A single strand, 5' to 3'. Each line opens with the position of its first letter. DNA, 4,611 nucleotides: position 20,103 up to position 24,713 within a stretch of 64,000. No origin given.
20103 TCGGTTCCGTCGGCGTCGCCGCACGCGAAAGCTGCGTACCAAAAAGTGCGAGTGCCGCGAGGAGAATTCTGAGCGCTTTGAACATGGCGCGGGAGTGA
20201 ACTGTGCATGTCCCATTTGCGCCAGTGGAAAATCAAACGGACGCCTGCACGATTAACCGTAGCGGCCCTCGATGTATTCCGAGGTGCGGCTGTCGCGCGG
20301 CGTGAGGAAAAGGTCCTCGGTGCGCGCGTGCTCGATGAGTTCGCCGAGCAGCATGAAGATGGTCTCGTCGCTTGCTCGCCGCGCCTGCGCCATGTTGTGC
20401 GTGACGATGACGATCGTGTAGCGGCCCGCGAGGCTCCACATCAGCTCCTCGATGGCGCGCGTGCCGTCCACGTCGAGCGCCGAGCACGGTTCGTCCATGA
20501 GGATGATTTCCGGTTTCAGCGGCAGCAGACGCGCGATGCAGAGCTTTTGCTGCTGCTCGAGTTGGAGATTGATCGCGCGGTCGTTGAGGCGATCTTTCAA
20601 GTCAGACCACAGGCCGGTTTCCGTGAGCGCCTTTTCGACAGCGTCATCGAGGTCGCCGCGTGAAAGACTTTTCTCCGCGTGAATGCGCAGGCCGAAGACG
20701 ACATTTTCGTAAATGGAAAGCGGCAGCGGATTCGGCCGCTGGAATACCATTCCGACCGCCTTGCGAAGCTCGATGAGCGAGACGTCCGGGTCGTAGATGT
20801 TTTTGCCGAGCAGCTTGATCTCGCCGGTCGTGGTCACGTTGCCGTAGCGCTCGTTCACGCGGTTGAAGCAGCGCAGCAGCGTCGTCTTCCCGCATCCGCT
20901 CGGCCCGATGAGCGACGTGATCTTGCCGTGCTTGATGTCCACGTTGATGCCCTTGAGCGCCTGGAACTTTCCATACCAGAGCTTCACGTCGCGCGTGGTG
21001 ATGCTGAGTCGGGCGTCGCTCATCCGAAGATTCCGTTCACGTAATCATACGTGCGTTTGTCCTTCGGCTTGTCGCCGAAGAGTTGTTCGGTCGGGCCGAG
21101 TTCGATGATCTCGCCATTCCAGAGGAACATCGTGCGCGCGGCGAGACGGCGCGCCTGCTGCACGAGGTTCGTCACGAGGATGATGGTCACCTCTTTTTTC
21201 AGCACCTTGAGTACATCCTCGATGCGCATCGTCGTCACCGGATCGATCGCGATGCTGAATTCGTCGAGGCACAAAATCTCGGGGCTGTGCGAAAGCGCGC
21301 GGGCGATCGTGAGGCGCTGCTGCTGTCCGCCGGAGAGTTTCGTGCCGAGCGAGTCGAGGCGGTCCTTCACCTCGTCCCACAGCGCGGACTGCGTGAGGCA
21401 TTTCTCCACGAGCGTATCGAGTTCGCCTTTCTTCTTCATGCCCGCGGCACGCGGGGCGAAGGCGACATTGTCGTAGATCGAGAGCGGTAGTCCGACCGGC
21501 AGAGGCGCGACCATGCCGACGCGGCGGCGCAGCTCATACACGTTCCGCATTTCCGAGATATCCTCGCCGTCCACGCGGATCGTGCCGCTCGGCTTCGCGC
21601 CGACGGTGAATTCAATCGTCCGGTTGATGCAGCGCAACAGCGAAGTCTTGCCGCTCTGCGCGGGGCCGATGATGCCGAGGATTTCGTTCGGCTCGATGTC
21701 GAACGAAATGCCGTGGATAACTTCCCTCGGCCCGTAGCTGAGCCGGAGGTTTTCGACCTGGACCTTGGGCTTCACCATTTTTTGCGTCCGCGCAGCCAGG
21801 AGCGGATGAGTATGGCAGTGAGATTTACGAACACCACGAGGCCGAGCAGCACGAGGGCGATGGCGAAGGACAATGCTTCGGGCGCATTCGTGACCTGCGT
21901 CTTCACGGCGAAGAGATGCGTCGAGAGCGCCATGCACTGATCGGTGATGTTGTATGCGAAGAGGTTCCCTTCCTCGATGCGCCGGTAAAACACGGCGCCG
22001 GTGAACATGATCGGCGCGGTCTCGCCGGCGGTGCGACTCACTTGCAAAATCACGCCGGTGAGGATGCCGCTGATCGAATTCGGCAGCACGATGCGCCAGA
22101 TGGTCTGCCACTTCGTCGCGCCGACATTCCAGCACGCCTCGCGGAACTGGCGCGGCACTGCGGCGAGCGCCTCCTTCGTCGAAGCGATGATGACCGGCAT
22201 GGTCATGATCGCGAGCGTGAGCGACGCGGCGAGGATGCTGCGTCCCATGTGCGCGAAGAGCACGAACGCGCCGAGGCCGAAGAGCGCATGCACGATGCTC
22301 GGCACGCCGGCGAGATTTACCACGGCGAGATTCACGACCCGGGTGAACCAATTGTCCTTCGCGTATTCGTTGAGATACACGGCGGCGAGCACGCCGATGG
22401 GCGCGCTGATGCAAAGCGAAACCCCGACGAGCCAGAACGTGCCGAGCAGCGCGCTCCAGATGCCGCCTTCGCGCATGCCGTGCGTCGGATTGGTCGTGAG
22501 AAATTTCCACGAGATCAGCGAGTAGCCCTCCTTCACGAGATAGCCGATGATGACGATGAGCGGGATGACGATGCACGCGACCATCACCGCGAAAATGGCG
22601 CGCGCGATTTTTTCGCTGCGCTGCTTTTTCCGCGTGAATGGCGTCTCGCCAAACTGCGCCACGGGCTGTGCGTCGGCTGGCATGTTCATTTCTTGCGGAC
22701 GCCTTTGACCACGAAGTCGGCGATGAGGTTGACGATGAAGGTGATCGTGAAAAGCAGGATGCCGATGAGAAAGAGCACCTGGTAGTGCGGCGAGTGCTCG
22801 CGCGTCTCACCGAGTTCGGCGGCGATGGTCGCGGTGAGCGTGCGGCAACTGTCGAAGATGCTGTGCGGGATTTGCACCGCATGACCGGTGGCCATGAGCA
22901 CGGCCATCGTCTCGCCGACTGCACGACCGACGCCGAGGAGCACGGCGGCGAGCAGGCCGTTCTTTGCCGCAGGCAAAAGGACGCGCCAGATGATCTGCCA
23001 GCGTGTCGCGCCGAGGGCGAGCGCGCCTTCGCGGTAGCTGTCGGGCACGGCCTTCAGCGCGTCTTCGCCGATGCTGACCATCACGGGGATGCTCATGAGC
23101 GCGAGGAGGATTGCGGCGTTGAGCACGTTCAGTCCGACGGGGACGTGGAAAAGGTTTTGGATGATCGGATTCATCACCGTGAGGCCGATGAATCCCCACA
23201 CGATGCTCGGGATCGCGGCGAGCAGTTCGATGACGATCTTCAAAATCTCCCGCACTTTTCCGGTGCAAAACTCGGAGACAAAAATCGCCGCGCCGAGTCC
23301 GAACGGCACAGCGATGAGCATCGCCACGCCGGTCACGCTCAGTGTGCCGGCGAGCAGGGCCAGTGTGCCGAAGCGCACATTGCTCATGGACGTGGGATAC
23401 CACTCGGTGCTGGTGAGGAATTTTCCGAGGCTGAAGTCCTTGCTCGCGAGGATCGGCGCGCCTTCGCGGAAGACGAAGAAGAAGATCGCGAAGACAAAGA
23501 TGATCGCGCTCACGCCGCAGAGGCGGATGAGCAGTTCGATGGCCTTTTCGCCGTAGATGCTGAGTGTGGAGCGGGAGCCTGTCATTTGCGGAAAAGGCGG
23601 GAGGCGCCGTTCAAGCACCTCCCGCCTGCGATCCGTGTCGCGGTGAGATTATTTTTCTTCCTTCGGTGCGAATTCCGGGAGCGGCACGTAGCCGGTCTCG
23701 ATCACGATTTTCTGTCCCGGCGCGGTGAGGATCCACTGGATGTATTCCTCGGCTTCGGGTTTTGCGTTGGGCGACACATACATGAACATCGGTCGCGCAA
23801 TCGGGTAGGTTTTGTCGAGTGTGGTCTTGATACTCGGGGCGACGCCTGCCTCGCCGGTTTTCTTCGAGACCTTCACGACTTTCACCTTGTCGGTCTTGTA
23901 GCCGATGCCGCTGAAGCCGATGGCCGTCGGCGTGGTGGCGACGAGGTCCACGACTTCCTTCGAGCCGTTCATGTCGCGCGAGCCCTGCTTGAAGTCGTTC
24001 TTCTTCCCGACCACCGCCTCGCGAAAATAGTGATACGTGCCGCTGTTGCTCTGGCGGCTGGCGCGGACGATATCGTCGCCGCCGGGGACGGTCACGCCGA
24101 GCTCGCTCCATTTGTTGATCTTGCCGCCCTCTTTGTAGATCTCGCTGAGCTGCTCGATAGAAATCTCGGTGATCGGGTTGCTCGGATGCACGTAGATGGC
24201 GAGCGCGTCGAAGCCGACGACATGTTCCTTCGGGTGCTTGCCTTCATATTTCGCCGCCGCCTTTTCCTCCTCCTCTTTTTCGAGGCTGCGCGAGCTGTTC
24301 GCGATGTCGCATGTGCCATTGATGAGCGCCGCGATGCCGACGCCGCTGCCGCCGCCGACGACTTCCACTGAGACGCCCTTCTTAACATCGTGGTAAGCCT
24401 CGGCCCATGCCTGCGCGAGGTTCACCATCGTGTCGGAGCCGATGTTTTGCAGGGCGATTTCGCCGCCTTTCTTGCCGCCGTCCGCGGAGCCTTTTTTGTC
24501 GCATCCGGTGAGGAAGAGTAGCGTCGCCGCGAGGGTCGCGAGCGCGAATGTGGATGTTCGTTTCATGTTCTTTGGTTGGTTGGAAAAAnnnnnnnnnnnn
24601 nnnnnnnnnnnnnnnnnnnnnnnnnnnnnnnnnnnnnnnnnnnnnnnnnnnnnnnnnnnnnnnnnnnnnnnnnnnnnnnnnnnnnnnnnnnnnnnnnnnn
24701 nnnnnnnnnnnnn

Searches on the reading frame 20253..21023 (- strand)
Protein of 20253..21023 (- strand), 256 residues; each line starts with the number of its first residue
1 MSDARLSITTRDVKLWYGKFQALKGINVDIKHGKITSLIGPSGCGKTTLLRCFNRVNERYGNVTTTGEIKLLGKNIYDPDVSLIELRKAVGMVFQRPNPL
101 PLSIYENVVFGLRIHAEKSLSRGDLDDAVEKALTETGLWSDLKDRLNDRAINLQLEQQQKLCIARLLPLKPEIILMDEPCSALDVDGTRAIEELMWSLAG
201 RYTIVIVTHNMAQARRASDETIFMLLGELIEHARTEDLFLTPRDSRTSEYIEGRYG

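Call 13: search_protein_families(library=pfam, proteins=[window:20253-21023:-], max_evalue=0.001)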
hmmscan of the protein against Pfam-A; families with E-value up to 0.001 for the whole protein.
window:20253-21023:- (256 aa): 5 families
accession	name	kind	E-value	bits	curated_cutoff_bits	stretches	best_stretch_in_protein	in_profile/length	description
PF00005.33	ABC_tran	-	4.7e-26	92.5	25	1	23-180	1-136/137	ABC transporter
PF13304.12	AAA_21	-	9.1e-09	36.2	27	1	35-80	1-57/304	AAA domain, putative AbiEii toxin, Type IV TA system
PF13401.12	AAA_22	-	4.4e-05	24.2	27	1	32-136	4-82/130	AAA domain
PF13191.12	AAA_16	-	4.6e-05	24.4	32.6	1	34-174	25-104/167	AAA ATPase domain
PF13476.12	AAA_23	-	0.00037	21.6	27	1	23-81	10-65/201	AAA domain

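Call 51: search_protein_families(library=ncbifam, proteins=[window:20253-21023:-], max_evalue=0.00001)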
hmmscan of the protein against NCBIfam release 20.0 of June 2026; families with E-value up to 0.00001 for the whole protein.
window:20253-21023:- (256 aa): 176 families (the best 25 are shown)
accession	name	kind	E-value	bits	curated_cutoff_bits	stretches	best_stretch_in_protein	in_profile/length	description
TIGR00972.1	3a0107s01c2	equivalog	2.2e-98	328.6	343.2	1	8-256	2-248/248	phosphate ABC transporter ATP-binding protein PstB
NF010860.0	PRK14267.1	equivalog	3.6e-78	262.7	412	1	6-256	3-253/253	phosphate ABC transporter ATP-binding protein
NF010851.0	PRK14258.1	subfamily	4.2e-64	216.5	425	1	7-254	7-259/261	phosphate ABC transporter ATP-binding protein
NF010864.0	PRK14271.1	equivalog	2.2e-62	210.6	561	1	23-254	37-265/276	phosphate ABC transporter ATP-binding protein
NF010840.0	PRK14246.1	equivalog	2.9e-55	187.7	425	1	21-254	24-255/257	phosphate ABC transporter ATP-binding protein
NF008428.0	PRK11264.1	equivalog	7.4e-41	140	406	1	20-252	16-245/250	L-cystine ABC transporter ATP-binding protein TcyN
NF007027.0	PRK09493.1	equivalog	1.1e-40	139.5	379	1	9-251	3-236/240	glutamine ABC transporter ATP-binding protein GlnQ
NF008338.0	PRK11124.1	equivalog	1.1e-34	120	369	1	7-251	2-240/242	arginine ABC transporter ATP-binding protein ArtP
TIGR03005.1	ectoine_ehuA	equivalog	2.8e-34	118.5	345.4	1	9-251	2-247/252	ectoine/hydroxyectoine ABC transporter ATP-binding protein EhuA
TIGR04521.1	ECF_ATPase_2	equivalog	4.2e-34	117.9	330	1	19-241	17-235/279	energy-coupling factor transporter ATPase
NF008513.0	PRK11432.1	equivalog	1.6e-32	112.8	496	1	10-245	9-231/351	ferric ABC transporter ATP-binding protein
TIGR02315.1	ABC_phnC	equivalog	5.8e-32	111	266.1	1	12-231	6-226/243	phosphonate ABC transporter ATP-binding protein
TIGR04520.1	ECF_ATPase_1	equivalog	1.3e-31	110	315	1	10-240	3-225/269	energy-coupling factor transporter ATPase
NF007908.0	PRK10619.1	equivalog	1.6e-31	109.4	466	1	1-253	1-254/257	histidine ABC transporter ATP-binding protein HisP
TIGR00968.1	3a0106s01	subfamily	2.4e-31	109.1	342.75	1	9-246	2-226/237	sulfate ABC transporter ATP-binding protein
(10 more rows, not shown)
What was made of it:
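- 20253..21023 (-): pstB2, with canonical Walker A/B, Q-loop and H-loop but a degenerate signature, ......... TIGR00972 at 328.6 bits, below cut-off 343 (call 51).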

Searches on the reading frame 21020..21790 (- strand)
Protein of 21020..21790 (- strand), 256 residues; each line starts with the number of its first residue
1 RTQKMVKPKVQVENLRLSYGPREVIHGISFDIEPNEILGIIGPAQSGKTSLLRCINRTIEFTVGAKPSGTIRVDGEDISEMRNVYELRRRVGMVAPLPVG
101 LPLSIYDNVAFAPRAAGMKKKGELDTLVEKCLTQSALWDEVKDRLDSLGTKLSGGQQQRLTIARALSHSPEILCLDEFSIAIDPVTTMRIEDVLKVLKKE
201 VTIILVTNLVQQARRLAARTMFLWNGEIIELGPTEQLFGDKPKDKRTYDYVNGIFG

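Call 13: search_protein_families(library=pfam, proteins=[window:21020-21790:-], max_evalue=0.001)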
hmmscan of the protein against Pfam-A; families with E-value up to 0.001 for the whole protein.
window:21020-21790:- (256 aa): 3 families
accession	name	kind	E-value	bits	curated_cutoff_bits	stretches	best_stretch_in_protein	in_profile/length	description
PF00005.33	ABC_tran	-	1.3e-24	87.8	25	1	26-177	2-134/137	ABC transporter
PF13304.12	AAA_21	-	0.00017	22.2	27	0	151-207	237-297/304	AAA domain, putative AbiEii toxin, Type IV TA system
PF02463.25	SMC_N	-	0.00033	20.6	40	0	96-208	135-197/220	RecF/RecN/SMC N terminal domain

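Call 51: search_protein_families(library=ncbifam, proteins=[window:21020-21778:-], max_evalue=0.00001)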
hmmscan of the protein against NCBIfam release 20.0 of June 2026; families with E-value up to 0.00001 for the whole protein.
window:21020-21778:- (252 aa): 178 families (the best 25 are shown)
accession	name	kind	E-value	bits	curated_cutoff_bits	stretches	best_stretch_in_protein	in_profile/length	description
TIGR00972.1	3a0107s01c2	equivalog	1.3e-81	273.6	343.2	1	6-252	2-248/248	phosphate ABC transporter ATP-binding protein PstB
NF010860.0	PRK14267.1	equivalog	6.6e-64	216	412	1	6-252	5-253/253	phosphate ABC transporter ATP-binding protein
NF010851.0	PRK14258.1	subfamily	4.7e-56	190.1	425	1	4-248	6-257/261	phosphate ABC transporter ATP-binding protein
NF010840.0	PRK14246.1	equivalog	7.2e-55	186.4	425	1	12-249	17-254/257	phosphate ABC transporter ATP-binding protein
NF010864.0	PRK14271.1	equivalog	2e-54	184.5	561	1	4-252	20-267/276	phosphate ABC transporter ATP-binding protein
NF007027.0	PRK09493.1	equivalog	1.3e-37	129.4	379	1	6-246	2-235/240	glutamine ABC transporter ATP-binding protein GlnQ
NF008428.0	PRK11264.1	equivalog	5.6e-37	127.3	406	1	6-248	4-245/250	L-cystine ABC transporter ATP-binding protein TcyN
NF008338.0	PRK11124.1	equivalog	1.2e-34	119.9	369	1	6-244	3-237/242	arginine ABC transporter ATP-binding protein ArtP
TIGR01186.1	proV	subfamily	3.1e-34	118.7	326.6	1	18-234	6-218/363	betaine/proline/choline family ABC transporter ATP-binding protein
TIGR03258.1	PhnT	equivalog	5e-33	114.6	499.15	1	6-244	9-237/359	2-aminoethylphosphonate ABC transport system ATP-binding subunit PhnT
TIGR03410.1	urea_trans_UrtE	equivalog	9.8e-33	113.5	285.8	1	7-233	2-219/230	urea ABC transporter ATP-binding subunit UrtE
TIGR04521.1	ECF_ATPase_2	equivalog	1.1e-32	113.2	330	1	18-237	18-236/279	energy-coupling factor transporter ATPase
TIGR03005.1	ectoine_ehuA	equivalog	3.2e-32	111.7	345.4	1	7-250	2-250/252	ectoine/hydroxyectoine ABC transporter ATP-binding protein EhuA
TIGR02315.1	ABC_phnC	equivalog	1.7e-31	109.5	266.1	1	6-233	2-233/243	phosphonate ABC transporter ATP-binding protein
TIGR04520.1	ECF_ATPase_1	equivalog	4e-31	108.4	315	1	6-237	1-227/269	energy-coupling factor transporter ATPase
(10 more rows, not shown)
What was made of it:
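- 21020..21778 (-): pstB1, a degenerate ATPase subunit. The Q-loop Gln is lost (VAPLPVG), Walker B is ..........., and the H-loop His is Asn (VTNLV). The signature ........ is canonical. TIGR00972 at 273.6 bits, below cut-off 343 (call 51).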

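Call 58: find_related_loci(query=A4, collection=metagenome_contigs, flank=10000)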
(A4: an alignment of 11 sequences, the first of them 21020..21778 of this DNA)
Query A4 (252 aa) in metagenome_contigs; peptide patterns used: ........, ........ (x = any residue, [..] = any of these).
600 stretches matched a pattern (row limit reached: there are more); 599 encode a relative of the query (tblastn E <= 1e-3); the best 80 are kept; 80 distinct loci.
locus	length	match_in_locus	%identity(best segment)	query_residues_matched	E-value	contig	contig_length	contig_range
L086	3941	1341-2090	76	3-252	7e-136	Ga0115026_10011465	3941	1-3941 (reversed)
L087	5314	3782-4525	76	5-252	5e-132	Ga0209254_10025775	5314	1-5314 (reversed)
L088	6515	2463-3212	76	3-252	4e-131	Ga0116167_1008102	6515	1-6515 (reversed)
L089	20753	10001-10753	76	2-252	2e-130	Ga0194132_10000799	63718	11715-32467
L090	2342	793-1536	74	5-252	4e-136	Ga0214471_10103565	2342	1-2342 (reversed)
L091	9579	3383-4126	75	5-252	1e-128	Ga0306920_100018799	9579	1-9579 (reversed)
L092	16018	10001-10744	75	5-252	5e-128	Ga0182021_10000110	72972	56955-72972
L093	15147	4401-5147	73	4-252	2e-127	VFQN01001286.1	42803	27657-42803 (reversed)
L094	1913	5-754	74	3-252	5e-135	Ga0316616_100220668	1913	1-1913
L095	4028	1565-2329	72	1-252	1e-126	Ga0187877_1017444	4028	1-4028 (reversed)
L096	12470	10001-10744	72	5-252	2e-123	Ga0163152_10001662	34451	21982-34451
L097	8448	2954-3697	70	5-252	7e-122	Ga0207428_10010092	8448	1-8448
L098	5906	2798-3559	70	1-252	7e-120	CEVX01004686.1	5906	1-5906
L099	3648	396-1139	69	5-252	5e-120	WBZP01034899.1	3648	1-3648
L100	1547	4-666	77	32-252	4e-127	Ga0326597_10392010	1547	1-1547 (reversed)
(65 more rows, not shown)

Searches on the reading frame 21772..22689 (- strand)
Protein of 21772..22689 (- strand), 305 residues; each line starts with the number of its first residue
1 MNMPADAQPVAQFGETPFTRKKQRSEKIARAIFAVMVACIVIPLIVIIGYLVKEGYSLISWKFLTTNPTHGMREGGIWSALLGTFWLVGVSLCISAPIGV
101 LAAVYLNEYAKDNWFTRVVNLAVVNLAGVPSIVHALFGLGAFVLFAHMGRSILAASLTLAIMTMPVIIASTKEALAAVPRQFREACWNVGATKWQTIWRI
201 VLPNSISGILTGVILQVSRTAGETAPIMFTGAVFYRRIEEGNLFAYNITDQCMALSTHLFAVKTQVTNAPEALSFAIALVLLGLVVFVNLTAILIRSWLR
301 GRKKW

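Call 13: search_protein_families(library=pfam, proteins=[window:21772-22689:-], max_evalue=0.001)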
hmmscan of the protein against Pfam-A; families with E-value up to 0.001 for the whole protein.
window:21772-22689:- (305 aa): 1 family
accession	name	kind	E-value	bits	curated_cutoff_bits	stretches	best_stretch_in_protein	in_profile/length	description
PF00528.27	BPD_transp_1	-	3.8e-18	66.3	26.4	1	97-290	3-173/184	Binding-protein-dependent transport system inner membrane component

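Call 51: search_protein_families(library=ncbifam, proteins=[window:21772-22689:-], max_evalue=0.00001)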
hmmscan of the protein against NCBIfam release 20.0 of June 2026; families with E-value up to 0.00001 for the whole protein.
window:21772-22689:- (305 aa): 18 families
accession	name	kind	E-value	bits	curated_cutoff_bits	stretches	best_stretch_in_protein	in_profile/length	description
TIGR00974.1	3a0107s02c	equivalog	8.4e-80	267.8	193.45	1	27-297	2-268/272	phosphate ABC transporter permease PstA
NF008430.0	PRK11268.1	equivalog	6.4e-37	127.2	439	1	20-292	21-286/295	phosphate ABC transporter permease PstA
TIGR02138.1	phosphate_pstC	equivalog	6.7e-36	123.8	196.45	1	26-295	1-291/296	phosphate ABC transporter permease subunit PstC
NF008435.0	PRK11275.1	equivalog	2.7e-20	72.7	502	1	140-294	158-302/319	phosphate ABC transporter permease PstC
TIGR02139.1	permease_CysT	equivalog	6.1e-12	45.7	246.1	1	139-230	124-210/265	sulfate ABC transporter permease subunit CysT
NF043074.1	MMSYN1_0196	equivalog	9.2e-11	41.6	350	1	21-221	6-207/277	spermidine/putrescine ABC transporter permease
TIGR00969.1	3a0106s02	subfamily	1.7e-10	40.8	240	1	146-230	133-221/272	sulfate ABC transporter permease subunit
NF006939.0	PRK09421.1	equivalog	1.4e-09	37.7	262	1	153-302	94-223/230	molybdate ABC transporter permease subunit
TIGR02141.1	modB_ABC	equivalog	2.3e-09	37.2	182.6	1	147-233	75-162/208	molybdate ABC transporter permease subunit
NF007047.0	PRK09500.1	equivalog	4e-09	36.5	326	1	30-217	7-193/257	spermidine/putrescine ABC transporter permease PotC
TIGR03416.1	ABC_choXWV_perm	equivalog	5.3e-08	32.7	363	1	31-213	41-211/267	choline ABC transporter permease subunit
TIGR01581.1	Mo_ABC_porter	hypoth_equivalog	6.6e-08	32.3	210.3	1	160-237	100-190/225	ABC transporter permease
NF008208.0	PRK10971.1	equivalog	8.9e-08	31.9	415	1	151-232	139-221/277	sulfate/thiosulfate ABC transporter permease CysT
TIGR01097.1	PhnE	equivalog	3.1e-07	30.1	216.7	1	43-215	24-190/252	phosphonate ABC transporter, permease protein PhnE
TIGR02140.1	permease_CysW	equivalog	6.4e-07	29.1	329.1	1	32-226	9-203/261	sulfate ABC transporter permease subunit CysW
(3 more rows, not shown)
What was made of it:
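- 21772..22689 (-): pstA. TIGR00974 at 268 bits, above cut-off (call 51).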

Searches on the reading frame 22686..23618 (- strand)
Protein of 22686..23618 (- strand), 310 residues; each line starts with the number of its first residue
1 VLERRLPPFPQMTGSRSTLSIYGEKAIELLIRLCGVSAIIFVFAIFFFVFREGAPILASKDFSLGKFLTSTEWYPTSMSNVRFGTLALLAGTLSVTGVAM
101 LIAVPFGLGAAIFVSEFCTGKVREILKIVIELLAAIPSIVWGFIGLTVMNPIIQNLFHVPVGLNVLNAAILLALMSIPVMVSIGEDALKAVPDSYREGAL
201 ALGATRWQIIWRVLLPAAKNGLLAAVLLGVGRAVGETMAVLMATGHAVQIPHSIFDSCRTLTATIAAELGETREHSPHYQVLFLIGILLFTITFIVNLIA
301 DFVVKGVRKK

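Call 13: search_protein_families(library=pfam, proteins=[window:22686-23618:-], max_evalue=0.001)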
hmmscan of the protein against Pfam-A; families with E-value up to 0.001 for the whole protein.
window:22686-23618:- (310 aa): 1 family
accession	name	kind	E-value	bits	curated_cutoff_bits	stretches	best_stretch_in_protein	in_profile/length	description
PF00528.27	BPD_transp_1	-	2.6e-24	86.4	26.4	1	104-309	2-184/184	Binding-protein-dependent transport system inner membrane component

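Call 51: search_protein_families(library=ncbifam, proteins=[window:22686-23618:-], max_evalue=0.00001)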
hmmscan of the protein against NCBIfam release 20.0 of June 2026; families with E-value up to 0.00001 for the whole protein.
window:22686-23618:- (310 aa): 15 families
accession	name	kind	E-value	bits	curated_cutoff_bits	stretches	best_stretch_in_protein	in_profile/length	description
TIGR02138.1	phosphate_pstC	equivalog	3.4e-88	295.5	196.45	1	24-306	1-294/296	phosphate ABC transporter permease subunit PstC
TIGR00974.1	3a0107s02c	equivalog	9.1e-52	175.9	193.45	1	29-306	6-269/272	phosphate ABC transporter permease PstA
NF008435.0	PRK11275.1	equivalog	7.3e-46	156.7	502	2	151-309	155-314/319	phosphate ABC transporter permease PstC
NF008430.0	PRK11268.1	equivalog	5.7e-22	78.1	439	1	77-304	70-290/295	phosphate ABC transporter permease PstA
TIGR02141.1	modB_ABC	equivalog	1.9e-17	63.6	182.6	1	92-260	3-179/208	molybdate ABC transporter permease subunit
NF038017.1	ABC_perm1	subfamily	6.9e-15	55.5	100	1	92-270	1-169/184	ABC transporter permease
TIGR01581.1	Mo_ABC_porter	hypoth_equivalog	8.2e-14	51.6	210.3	1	93-248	27-186/225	ABC transporter permease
NF006939.0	PRK09421.1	equivalog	4e-13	49.3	262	1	90-289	13-209/230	molybdate ABC transporter permease subunit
TIGR00969.1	3a0106s02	subfamily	5.5e-12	45.7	240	1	92-246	66-224/272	sulfate ABC transporter permease subunit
NF008208.0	PRK10971.1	equivalog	5.8e-12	45.7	415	1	92-246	63-221/277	sulfate/thiosulfate ABC transporter permease CysT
TIGR02139.1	permease_CysT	equivalog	3.6e-11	43.2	246.1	1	87-246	50-213/265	sulfate ABC transporter permease subunit CysT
TIGR02140.1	permease_CysW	equivalog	3.5e-09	36.5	329.1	1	86-247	46-211/261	sulfate ABC transporter permease subunit CysW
NF040839.1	tungstate_WtpB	equivalog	2.8e-08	33.7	340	1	89-256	46-216/251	tungstate ABC transporter permease WtpB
TIGR01097.1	PhnE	equivalog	3.2e-07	30.1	216.7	1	73-228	46-190/252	phosphonate ABC transporter, permease protein PhnE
NF008049.0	PRK10782.1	subfamily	1.1e-06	28.6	212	1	118-236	48-160/217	methionine ABC transporter permease MetI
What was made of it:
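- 22686..23618 (-): pstC. TIGR02138 at 295 bits, above cut-off (call 51).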

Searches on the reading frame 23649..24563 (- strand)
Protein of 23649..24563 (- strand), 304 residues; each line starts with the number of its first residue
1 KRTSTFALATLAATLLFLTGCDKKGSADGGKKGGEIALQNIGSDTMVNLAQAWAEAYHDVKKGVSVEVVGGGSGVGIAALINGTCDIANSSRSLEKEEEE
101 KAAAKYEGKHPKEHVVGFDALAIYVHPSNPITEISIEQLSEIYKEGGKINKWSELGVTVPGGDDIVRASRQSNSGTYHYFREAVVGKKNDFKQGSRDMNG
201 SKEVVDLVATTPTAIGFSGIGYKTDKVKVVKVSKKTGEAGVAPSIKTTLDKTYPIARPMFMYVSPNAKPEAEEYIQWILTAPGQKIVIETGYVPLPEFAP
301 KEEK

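Call 13: search_protein_families(library=pfam, proteins=[window:23649-24563:-], max_evalue=0.001)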
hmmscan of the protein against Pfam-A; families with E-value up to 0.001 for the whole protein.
window:23649-24563:- (304 aa): 4 families
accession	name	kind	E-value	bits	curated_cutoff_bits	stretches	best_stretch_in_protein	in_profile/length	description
PF12849.12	PBP_like_2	-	4.7e-39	135.2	27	1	42-280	16-265/267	PBP superfamily domain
PF12727.12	PBP_like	-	4.1e-11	42.8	27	1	55-221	2-152/193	PBP superfamily domain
PF01547.30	SBP_bac_1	-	1.2e-06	29.2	26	1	158-285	142-307/307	Bacterial extracellular solute-binding protein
PF13531.11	SBP_bac_11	-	6.3e-05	23.3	25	1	44-292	7-226/227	Bacterial extracellular solute-binding protein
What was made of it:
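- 23649..24566 (-): pstS (lipoprotein, PstS family), starting 22 nt after the phoU stop. PF12849 (call 13).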

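Call 51: search_protein_families(library=ncbifam, proteins=[window:23649-24563:-], max_evalue=0.00001)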
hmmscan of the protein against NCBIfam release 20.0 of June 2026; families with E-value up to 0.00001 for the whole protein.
window:23649-24563:- (304 aa): 2 families
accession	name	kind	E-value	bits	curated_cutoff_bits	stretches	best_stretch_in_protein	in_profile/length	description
TIGR02136.1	ptsS_2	subfamily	4.2e-71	239.5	206.6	1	7-295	7-295/295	phosphate ABC transporter substrate-binding protein PstS family protein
TIGR00975.1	3a0107s03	equivalog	6.7e-16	58.2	205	1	39-247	2-224/315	phosphate ABC transporter substrate-binding protein PstS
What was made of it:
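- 23649..24566 (-): TIGR02136 at 239 bits, above cut-off (call 51).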
